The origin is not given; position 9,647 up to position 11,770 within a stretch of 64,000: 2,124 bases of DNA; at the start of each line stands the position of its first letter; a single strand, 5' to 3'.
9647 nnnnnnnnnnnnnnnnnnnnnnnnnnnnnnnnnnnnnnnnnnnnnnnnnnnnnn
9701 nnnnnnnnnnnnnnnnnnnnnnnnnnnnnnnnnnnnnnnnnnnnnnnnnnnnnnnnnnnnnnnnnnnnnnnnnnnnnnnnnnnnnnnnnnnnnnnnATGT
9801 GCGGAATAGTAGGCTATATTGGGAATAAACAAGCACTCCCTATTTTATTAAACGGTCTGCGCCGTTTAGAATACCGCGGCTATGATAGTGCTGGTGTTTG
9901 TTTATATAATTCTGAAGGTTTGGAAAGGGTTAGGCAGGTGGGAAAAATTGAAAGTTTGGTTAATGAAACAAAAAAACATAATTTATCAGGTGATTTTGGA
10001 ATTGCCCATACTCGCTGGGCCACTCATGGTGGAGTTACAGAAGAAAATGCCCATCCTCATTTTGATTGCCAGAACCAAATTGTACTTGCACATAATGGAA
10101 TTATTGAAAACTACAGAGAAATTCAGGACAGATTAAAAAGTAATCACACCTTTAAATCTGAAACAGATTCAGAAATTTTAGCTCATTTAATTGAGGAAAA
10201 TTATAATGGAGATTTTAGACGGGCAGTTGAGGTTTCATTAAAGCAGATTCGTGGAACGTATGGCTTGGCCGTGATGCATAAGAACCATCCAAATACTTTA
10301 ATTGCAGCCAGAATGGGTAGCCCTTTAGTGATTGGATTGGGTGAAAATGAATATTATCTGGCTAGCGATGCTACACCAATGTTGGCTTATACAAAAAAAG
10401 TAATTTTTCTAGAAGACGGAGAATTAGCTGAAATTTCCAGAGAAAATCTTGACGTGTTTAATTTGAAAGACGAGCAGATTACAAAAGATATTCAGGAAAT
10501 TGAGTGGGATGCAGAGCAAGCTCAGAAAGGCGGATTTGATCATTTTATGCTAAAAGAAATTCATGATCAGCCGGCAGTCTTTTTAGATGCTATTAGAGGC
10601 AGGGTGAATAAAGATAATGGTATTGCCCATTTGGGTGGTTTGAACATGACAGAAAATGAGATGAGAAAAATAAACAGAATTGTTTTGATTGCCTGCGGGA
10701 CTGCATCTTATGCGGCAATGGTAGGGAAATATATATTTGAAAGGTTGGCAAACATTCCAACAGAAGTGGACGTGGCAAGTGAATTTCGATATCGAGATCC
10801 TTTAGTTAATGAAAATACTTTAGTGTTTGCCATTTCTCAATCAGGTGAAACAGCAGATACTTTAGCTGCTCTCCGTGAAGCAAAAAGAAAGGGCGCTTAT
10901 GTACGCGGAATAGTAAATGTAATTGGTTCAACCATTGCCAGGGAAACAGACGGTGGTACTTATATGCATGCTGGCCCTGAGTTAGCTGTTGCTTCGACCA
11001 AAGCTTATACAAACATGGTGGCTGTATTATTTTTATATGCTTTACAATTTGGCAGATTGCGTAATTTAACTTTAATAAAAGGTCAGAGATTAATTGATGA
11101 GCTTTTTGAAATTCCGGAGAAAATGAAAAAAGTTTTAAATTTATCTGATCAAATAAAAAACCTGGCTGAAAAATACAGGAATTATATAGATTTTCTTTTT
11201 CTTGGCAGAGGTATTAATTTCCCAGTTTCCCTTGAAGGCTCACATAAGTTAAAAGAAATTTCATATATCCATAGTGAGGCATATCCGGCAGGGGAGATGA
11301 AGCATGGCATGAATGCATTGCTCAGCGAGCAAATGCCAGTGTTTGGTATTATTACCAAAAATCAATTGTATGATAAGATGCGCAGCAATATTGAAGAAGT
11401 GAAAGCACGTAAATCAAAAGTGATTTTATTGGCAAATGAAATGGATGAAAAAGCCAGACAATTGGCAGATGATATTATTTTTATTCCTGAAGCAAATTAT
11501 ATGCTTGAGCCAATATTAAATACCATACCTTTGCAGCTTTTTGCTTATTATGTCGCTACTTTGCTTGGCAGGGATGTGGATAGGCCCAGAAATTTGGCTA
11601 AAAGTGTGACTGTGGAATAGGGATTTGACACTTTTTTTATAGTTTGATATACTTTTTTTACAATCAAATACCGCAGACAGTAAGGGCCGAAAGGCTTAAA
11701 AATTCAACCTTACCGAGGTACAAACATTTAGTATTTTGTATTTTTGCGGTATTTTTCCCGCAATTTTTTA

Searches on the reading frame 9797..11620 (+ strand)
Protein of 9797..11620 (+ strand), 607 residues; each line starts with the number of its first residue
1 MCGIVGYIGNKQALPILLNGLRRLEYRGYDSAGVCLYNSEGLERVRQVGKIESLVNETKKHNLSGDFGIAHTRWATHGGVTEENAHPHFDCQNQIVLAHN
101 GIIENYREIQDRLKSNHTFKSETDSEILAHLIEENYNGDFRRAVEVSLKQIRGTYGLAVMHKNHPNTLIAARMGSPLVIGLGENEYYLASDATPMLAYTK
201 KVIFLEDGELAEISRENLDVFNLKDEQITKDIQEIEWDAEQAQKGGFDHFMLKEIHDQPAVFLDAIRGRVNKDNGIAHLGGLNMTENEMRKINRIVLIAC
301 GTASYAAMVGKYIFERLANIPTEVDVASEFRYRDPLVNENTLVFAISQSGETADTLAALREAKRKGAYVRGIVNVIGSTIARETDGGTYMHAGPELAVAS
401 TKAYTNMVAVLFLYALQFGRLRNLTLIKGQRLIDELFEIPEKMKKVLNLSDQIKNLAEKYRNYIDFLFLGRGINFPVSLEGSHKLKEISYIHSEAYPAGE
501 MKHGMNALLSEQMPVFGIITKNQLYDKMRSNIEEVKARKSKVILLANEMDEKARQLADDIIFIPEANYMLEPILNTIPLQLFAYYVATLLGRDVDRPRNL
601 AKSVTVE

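Call 68: search_protein_families(library=pfam, proteins=[window:9797-11620:+], max_evalue=0.00001)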
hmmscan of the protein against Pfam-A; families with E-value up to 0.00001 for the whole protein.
window:9797-11620:+ (607 aa): 4 families
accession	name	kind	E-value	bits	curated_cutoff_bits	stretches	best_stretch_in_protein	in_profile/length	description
PF01380.27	SIS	-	1.8e-52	177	25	2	289-414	2-128/131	SIS domain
PF13522.11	GATase_6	-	1e-18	68.1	27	1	61-191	6-130/130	Glutamine amidotransferase domain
PF13537.11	GATase_7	-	3.9e-14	53.2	25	1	81-195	9-121/123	Glutamine amidotransferase domain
PF13230.11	GATase_4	-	3.5e-07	29.9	23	1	33-132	37-138/272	Glutamine amidotransferases class-II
